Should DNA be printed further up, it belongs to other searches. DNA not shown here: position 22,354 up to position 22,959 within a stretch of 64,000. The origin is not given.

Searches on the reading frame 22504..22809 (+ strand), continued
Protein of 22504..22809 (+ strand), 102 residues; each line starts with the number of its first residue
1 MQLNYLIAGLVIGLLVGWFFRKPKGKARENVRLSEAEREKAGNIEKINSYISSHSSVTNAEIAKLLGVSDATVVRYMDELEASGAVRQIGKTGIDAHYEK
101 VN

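Call 31: predict_structure(alignment_id=A1)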
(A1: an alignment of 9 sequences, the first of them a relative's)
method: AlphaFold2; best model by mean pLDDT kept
length: 102 residues; sequences in the alignment: 9
mean_pLDDT: 73.0   pTM: 0.53
mean pLDDT of the five models: 73.0, 71.5, 71.1, 69.5, 68.5
residues with pLDDT >= 90: 3; 70-90: 62; 50-70: 17; < 50: 20
segments of 3 or more residues with pLDDT < 50: 1-6, 8-10, 21-26, 28-30
pLDDT, mean of each block of 10 residues (from residue 1): 45 52 47 67 86 87 88 87 88 84 72
secondary structure, 60 per line:
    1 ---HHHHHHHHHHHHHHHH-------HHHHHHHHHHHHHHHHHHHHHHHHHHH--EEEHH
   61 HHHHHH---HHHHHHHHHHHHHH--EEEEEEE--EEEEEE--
elements in order: H4-19 H27-53 E56-58 H59-66 H70-83 E86-92 E95-100

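Call 39: fold_search(model_id=the predicted structure, library=pdb)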
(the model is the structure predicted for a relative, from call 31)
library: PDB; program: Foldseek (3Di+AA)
matches with E <= 10: 1892; with E <= 0.001: 6
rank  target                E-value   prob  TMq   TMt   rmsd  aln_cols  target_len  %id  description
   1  3f72_B                9.5e-05  1.00  0.52  0.49  10.2        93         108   20  Crystal Structure of the Staphylococcus aureus pI258 CadC Metal Binding Site 2 Mutant (released 2009-04-07)
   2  1u2w_B                2.5e-04  1.00  0.51  0.49  10.1        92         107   21  Crystal Structure of the Staphylococcus aureus pI258 CadC (released 2005-07-12)
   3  8brm_Sc               6.9e-04  1.00  0.51  0.69   2.1        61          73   21  Giardia ribosome in POST-T state, no E-site tRNA (A6) (released 2023-03-15)
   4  9fhl_c                7.4e-04  1.00  0.53  0.50   7.6       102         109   18  High-resolution cryo-EM structure of Saccharolobus solfataricus 30S ribosomal subunit bound to mRNA and initiator tRNA (released 2025-01-15)
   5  2nyx_B                7.9e-04  1.00  0.45  0.33   8.9        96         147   17  Crystal structure of RV1404 from Mycobacterium tuberculosis (released 2006-12-05)
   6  9e71_BW               8.4e-04  1.00  0.51  0.74   1.5        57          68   21  Cryo-EM structure of the Pyrobaculum calidifontis 70S ribosome (released 2024-11-20)
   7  8btr_Sc               1.0e-03  1.00  0.46  0.61   2.0        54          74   24  Giardia Ribosome in PRE-T Hybrid State (D2) (released 2023-03-22)
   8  3f72_A                1.1e-03  1.00  0.50  0.47  10.3        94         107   19  Crystal Structure of the Staphylococcus aureus pI258 CadC Metal Binding Site 2 Mutant (released 2009-04-07)
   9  8br8_Sc               1.8e-03  1.00  0.51  0.67   1.8        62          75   21  Giardia ribosome in POST-T state (A1) (released 2023-03-15)
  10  1u2w_A                1.8e-03  1.00  0.48  0.47   9.9        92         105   18  Crystal Structure of the Staphylococcus aureus pI258 CadC (released 2005-07-12)
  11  5aj0_BZ               1.9e-03  1.00  0.51  0.58   2.3        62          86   14  Cryo electron microscopy of actively translating human polysomes (POST state). (released 2015-05-20)
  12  8ut0_AA               1.9e-03  1.00  0.49  0.53  16.8        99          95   16  Eukaryotic 80S ribosome with Reh1, eIF5A and A/P site tRNA (released 2024-11-06)
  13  8bsi_Sc               2.1e-03  1.00  0.48  0.65   2.1        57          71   23  Giardia ribosome chimeric hybrid-like GDP+Pi bound state (B1) (released 2023-03-15)
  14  9ff3                  2.2e-03  1.00  0.54  0.33  13.2       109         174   16  The structure of delta-ScoC, a global regulator protein from Geobacillus kaustophilus T-1 (released 2025-06-04)
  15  3f72_C                2.5e-03  1.00  0.48  0.48  10.4        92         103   18  Crystal Structure of the Staphylococcus aureus pI258 CadC Metal Binding Site 2 Mutant (released 2009-04-07)
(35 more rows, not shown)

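Call 45: search_protein_families(library=phrogs, proteins=[L002:2375-3904:-, L002:1881-2291:-, L002:3933-4148:-, L002:4888-5391:-, L002:5381-6064:-, window:22504-22809:+, L002:766-1278:+], max_evalue=0.01)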
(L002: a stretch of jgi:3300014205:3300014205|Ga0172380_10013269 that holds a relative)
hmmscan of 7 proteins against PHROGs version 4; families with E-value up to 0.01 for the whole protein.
L002:2375-3904:- (509 aa): 1 family
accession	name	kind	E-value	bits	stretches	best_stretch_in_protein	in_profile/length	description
phrog_22655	-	unknown function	1.5e-08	34.8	1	406-495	387-489/508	-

L002:1881-2291:- (136 aa): 1 family
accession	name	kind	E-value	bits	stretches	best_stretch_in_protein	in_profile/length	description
phrog_6361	-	unknown function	0.0041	17.8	1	67-104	64-95/203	-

L002:3933-4148:- (71 aa): 0 families

L002:4888-5391:- (167 aa): 0 families

L002:5381-6064:- (227 aa): 0 families

window:22504-22809:+ (102 aa): 26 families (the best 25 are shown)
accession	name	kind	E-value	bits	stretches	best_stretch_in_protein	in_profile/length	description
phrog_142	-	moron, auxiliary metabolic gene and host takeover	7.8e-07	30.2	1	39-99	9-69/116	Ren-like exclusion protein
phrog_7676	-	unknown function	1.2e-05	26.5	1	46-82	6-43/86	-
phrog_1687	-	transcription regulation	3.6e-05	24.8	1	37-91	61-115/162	MarR family transcrition regulator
phrog_2391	-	DNA, RNA and nucleotide metabolism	5.2e-05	24.1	1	36-94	6-64/107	DNA binding protein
phrog_664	-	DNA, RNA and nucleotide metabolism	0.00025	22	1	43-85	41-81/210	DNA binding protein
phrog_1368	-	transcription regulation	0.00026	21.7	1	57-91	28-61/101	transcriptional regulator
phrog_1123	-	unknown function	0.00027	21.8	1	49-92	38-82/112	-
phrog_12156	-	DNA, RNA and nucleotide metabolism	0.00075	19.3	1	42-98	423-478/485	DNA helicase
phrog_14131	-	DNA, RNA and nucleotide metabolism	0.0011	19.1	1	39-78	129-168/351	DNA binding protein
phrog_3855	-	DNA, RNA and nucleotide metabolism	0.0015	19.9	1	39-88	64-111/115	HTH DNA binding protein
phrog_14147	-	transcription regulation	0.0016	19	1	44-89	9-54/256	transcriptional regulator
phrog_22071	-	unknown function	0.0019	18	1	31-83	102-149/439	-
phrog_2030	-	transcription regulation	0.0024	18.6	1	42-97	14-71/202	transcriptional regulator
phrog_7061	-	DNA, RNA and nucleotide metabolism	0.0025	19.3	1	34-74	20-62/70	HTH DNA binding protein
phrog_268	-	unknown function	0.0027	18.5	1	42-82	43-82/119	-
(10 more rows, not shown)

L002:766-1278:+ (171 aa): 0 families

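Call 46: search_protein_representatives(alignment_id=A1)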
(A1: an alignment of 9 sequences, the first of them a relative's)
Query: 9 sequences, 98 profile positions. Proteins with E-value up to 0.001 (for the whole library): 2543; up to 1e-10: 1278; up to 1e-30: 5. The best 150 are listed.
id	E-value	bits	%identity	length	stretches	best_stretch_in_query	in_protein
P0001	1.1e-38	147.5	-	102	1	1-98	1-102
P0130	2.1e-32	127.4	-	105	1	1-96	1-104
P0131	2.3e-32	127.3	-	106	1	1-96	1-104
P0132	1.5e-31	124.7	-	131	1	1-97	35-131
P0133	3.0e-31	123.7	-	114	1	6-97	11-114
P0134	2.7e-29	117.4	-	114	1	1-96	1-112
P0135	3.5e-29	117.1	-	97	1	1-96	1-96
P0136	8.1e-28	112.7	-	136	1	1-96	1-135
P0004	9.5e-28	112.5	-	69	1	32-98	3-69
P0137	2.4e-27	111.2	-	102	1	4-97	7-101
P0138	3.7e-27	110.6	-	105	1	1-96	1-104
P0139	1.9e-26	108.3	-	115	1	1-97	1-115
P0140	4.2e-26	107.2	-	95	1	3-97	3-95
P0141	4.4e-26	107.1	-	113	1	3-97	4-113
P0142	5.6e-26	106.8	-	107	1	1-97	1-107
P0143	5.8e-26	106.8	-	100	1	3-96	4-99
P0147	1.7e-25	105.3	-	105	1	3-97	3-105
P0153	3.3e-25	104.3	-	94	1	1-97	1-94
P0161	1.4e-24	102.3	-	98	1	4-96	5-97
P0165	2.1e-24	101.7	-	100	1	1-95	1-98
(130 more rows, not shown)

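Call 49: list_cluster_members(proteins=[P0130, P0131, P0135, P0137, P0140, P0143, P0147, P0153, P0161, P0165])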
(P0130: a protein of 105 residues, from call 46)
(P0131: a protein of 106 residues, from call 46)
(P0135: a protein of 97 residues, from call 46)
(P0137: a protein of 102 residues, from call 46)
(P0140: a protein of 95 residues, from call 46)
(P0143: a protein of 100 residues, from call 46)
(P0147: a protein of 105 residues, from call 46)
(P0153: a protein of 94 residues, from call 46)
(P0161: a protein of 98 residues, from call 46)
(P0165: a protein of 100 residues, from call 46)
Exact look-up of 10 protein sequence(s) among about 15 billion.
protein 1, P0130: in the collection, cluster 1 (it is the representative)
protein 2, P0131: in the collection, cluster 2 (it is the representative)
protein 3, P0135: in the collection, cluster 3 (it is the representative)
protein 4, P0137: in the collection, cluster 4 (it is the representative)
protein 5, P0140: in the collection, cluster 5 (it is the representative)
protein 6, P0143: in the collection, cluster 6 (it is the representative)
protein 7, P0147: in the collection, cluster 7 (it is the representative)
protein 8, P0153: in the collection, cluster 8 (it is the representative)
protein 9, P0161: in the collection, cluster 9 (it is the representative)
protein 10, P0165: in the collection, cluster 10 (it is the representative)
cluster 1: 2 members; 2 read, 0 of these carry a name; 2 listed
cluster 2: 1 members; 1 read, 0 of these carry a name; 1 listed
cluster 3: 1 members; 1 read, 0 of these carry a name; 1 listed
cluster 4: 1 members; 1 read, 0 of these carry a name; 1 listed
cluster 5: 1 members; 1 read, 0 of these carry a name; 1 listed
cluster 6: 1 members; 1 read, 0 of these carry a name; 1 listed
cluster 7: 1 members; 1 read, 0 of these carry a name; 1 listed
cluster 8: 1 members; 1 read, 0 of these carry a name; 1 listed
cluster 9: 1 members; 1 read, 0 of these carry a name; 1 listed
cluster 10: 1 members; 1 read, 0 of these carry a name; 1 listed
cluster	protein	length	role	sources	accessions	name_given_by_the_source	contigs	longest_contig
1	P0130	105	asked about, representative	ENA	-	-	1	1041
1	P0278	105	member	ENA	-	-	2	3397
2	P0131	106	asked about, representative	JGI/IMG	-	-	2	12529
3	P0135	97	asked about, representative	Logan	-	-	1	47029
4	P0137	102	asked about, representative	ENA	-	-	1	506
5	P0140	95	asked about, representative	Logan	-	-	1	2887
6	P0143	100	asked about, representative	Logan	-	-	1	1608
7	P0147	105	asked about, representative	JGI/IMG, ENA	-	-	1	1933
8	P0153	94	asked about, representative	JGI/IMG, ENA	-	-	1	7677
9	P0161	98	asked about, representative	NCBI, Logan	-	-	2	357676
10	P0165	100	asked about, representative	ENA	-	-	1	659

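Call 51: find_related_loci(query=A3, collection=metagenome_contigs, flank=5000)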
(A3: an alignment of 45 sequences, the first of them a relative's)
Query A3 (102 aa) in metagenome_contigs; peptide patterns used: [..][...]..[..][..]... (x = any residue, [..] = any of these).
600 stretches matched a pattern (row limit reached: there are more); 420 encode a relative of the query (tblastn E <= 1e-3); the best 80 are kept; 80 distinct loci.
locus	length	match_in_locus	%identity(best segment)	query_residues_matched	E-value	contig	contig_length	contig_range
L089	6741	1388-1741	60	1-102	2e-41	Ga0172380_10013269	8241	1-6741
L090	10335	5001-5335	70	1-102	2e-28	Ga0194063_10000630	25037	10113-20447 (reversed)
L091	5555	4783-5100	42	7-101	6e-21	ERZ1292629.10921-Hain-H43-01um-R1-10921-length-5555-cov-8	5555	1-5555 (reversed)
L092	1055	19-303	44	6-100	5e-21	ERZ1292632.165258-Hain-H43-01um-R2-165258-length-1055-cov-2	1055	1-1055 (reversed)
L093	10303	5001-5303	45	3-101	2e-20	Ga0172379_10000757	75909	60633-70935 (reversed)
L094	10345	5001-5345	40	2-100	3e-20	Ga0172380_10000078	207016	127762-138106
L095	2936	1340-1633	41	2-101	9e-20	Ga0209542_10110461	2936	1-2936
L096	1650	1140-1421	41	6-101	1e-19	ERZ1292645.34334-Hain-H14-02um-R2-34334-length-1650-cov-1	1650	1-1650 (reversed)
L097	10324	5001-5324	38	5-101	2e-19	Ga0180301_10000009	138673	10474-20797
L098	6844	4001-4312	42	10-102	1e-19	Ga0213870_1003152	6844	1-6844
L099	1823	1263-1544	44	3-98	3e-19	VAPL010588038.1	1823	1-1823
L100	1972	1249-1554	42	10-100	5e-19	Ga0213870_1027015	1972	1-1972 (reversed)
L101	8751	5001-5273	47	1-100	5e-19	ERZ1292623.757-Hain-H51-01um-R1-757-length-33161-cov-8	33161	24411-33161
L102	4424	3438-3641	46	34-101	6e-19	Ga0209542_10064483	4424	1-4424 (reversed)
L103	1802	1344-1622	43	3-99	7e-19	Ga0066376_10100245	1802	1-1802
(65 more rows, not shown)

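Call 52: find_related_loci(query=A3, collection=viral_contigs, flank=5000)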
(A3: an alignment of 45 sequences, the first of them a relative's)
Query A3 (102 aa) in viral_contigs; peptide patterns used: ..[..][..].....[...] (x = any residue, [..] = any of these).
104 stretches matched a pattern, but none encodes a relative of the query by tblastn (E <= 1e-3).

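Call 73: find_homologous_proteins(query=A3, max_evalue=1e-8)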
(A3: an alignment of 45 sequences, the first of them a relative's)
Query A3 (45 sequences) (102 aa, profile of the alignment): 1915 proteins with E <= 1e-8 among 4993 candidates; the best 120 are listed.
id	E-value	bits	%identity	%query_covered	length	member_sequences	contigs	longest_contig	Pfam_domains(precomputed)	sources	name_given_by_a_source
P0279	3.9e-37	144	49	64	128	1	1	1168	PF13412.13,PF09339.17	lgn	-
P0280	8.1e-36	140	46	94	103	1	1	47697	PF13412.13,PF08279.19,PF04703.19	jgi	-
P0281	1.0e-35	140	39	97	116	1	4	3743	PF22168.3,PF04703.19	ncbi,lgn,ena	-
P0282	1.9e-35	139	44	94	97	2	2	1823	PF13412.13,PF22168.3,PF04703.19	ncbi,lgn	-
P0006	2.0e-35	139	44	94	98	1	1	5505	PF01047.29,PF13412.13,PF08279.19,PF06163.17,PF22168.3,PF04703.19,PF09339.17,PF25213.2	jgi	-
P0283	2.0e-35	139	40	90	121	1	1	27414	PF13412.13,PF04703.19,PF08220.19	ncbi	-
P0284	2.7e-35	138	41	97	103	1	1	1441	PF22168.3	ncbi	-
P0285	3.0e-35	138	42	97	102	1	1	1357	-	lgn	-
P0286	3.4e-35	138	40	97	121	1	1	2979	PF13412.13,PF04703.19,PF09339.17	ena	-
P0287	3.9e-35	138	48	65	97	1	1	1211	PF13412.13,PF08279.19,PF22168.3,PF04703.19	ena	-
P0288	4.2e-35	138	41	97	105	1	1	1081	PF01047.29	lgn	-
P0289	5.6e-35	137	41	94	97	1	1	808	PF13412.13,PF08279.19,PF06163.17,PF04703.19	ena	-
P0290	6.1e-35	137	44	94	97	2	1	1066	PF01047.29,PF13412.13,PF08279.19,PF22168.3,PF01022.27,PF04703.19,PF09339.17,PF25213.2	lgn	-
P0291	7.2e-35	137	41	96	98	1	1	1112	PF13412.13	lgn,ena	-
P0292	7.6e-35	137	41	97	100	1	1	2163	PF01047.29,PF13412.13,PF22168.3,PF09339.17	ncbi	-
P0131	4.2e-34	135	41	94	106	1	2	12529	-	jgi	-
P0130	6.3e-34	134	43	91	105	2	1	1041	PF13412.13,PF22168.3,PF04703.19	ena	-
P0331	1.8e-33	133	44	94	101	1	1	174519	PF01047.29,PF13412.13,PF09339.17,PF13545.13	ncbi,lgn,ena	-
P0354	4.8e-33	131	35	97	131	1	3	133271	PF13412.13,PF04703.19,PF09339.17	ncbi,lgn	-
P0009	1.1e-32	130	45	94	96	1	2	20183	PF13412.13,PF22168.3,PF04703.19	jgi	-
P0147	1.9e-32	129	53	63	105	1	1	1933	PF13412.13,PF08279.19,PF04703.19,PF09339.17,PF08220.19,PF01325.26,PF25213.2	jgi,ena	-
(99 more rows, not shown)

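Call 74: find_encoding_contigs(protein=P0331, flank=10000, max_places=2)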
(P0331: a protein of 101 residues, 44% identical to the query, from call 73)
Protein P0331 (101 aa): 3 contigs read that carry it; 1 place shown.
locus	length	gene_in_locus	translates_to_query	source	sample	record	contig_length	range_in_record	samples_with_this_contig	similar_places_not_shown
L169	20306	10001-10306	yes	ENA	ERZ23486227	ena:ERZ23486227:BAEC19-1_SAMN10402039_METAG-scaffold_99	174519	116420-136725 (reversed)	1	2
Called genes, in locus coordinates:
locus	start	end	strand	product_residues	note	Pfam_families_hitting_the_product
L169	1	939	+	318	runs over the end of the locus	PF01380:SIS (weak), PF10432:bact-PGI_C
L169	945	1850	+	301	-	PF00480:ROK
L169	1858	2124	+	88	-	PF00708:Acylphosphatase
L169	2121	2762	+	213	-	PF01135:PCMT, PF13847:Methyltransf_31, PF13649:Methyltransf_25 (weak)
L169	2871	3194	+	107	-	-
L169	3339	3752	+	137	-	-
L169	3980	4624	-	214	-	PF02976:MutH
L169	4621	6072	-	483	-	PF01726:LexA_DNA_bind, PF00717:Peptidase_S24, PF01555:N6_N4_Mtase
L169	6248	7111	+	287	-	-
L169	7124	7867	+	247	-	PF05066:HARE-HTH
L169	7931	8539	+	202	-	PF27257:HI_0787_N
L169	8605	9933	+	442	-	PF05970:PIF1, PF13245:AAA_19, PF13401:AAA_22, PF13604:AAA_30, PF21530:Pif1_2B_dom (weak)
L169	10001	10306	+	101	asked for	PF13545:HTH_Crp_2 (faint), PF13412:HTH_24, PF09339:HTH_IclR (weak), PF01047:MarR (weak)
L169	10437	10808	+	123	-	-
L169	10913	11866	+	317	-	PF01207:Dus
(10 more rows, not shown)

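Call 75: find_encoding_contigs(protein=P0354, flank=10000, max_places=2)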
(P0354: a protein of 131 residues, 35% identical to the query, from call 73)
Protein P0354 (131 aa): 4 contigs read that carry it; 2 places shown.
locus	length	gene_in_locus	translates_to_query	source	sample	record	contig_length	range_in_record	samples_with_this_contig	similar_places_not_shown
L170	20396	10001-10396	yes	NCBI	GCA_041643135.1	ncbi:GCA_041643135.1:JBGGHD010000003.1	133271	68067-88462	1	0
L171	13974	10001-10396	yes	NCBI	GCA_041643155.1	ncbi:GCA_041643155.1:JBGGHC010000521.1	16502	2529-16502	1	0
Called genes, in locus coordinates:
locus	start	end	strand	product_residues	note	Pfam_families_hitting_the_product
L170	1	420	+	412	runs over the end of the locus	PF02491:SHS2_FTSA, PF06723:MreB_Mbl, PF14450:FtsA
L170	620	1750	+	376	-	PF00091:Tubulin, PF12327:FtsZ_C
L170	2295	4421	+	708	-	PF03477:ATP-cone, PF13597:NRDD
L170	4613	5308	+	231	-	PF13353:Fer4_12, PF04055:Radical_SAM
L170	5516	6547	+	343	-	PF01972:SDH_protease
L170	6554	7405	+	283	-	PF02498:Bro-N (weak)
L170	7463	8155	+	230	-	-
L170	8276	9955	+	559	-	PF13847:Methyltransf_31 (faint), PF01555:N6_N4_Mtase, PF04471:Mrr_cat (weak), PF22722:NA-iREase1 (weak)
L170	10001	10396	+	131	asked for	PF13412:HTH_24 (weak), PF04703:FaeA (weak), PF09339:HTH_IclR (faint)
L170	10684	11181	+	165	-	PF13274:SocA_Panacea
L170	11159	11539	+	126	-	-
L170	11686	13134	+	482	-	PF13567:DUF4131, PF03772:Competence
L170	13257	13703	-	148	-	PF01909:NTP_transf_2, PF18765:Polbeta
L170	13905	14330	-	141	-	-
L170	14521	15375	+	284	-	PF13495:Phage_int_SAM_4, PF00589:Phage_integrase, PF22823:MrpR_C_cat (weak)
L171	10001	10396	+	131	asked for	PF13412:HTH_24 (weak), PF04703:FaeA (weak), PF09339:HTH_IclR (faint)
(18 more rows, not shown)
